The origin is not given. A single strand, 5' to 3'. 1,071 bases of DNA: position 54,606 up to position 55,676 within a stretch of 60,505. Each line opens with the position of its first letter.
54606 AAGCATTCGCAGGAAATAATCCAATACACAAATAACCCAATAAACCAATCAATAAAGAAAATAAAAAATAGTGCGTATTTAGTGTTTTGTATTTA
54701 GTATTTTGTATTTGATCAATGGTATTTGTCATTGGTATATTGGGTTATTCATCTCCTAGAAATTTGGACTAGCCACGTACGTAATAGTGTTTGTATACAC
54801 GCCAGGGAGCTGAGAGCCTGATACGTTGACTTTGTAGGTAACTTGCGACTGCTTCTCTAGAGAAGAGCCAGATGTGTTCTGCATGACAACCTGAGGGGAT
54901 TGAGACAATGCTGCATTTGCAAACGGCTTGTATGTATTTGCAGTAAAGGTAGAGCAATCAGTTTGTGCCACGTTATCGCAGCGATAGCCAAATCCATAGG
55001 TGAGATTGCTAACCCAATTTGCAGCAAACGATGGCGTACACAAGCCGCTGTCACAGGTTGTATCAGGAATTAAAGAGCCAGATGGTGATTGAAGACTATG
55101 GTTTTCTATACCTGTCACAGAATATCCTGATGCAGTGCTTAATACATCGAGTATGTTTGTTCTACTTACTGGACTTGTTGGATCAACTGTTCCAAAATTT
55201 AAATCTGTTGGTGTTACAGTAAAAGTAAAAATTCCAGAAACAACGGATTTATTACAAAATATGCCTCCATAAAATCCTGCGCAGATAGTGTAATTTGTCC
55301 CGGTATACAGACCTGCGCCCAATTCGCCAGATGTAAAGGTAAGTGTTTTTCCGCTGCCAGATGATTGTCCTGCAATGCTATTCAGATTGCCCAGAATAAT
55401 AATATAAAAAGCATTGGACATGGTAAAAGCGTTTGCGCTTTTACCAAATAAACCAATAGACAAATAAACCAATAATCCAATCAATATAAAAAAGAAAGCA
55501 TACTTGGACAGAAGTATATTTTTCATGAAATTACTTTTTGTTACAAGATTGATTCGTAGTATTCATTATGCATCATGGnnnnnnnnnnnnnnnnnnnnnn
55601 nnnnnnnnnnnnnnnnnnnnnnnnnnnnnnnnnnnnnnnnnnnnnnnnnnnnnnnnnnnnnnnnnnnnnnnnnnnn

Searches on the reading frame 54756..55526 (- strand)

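Call 11: search_protein_families(library=ncbifam, proteins=[window:54756-55526:-], max_evalue=0.001)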
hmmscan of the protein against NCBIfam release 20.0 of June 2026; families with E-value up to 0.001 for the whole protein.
window:54756-55526:- (256 aa): 1 family
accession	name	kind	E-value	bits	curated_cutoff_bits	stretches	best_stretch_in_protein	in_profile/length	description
NF058581.1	CPR_Pam_pilin_C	domain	6e-10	39.4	55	1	105-256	2-148/148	Pam pilus system pilin subunit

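Call 39: search_protein_families(library=pfam, proteins=[window:54756-55526:-], max_evalue=0.01)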
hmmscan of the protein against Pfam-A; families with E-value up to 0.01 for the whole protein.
window:54756-55526:- (256 aa): 0 families
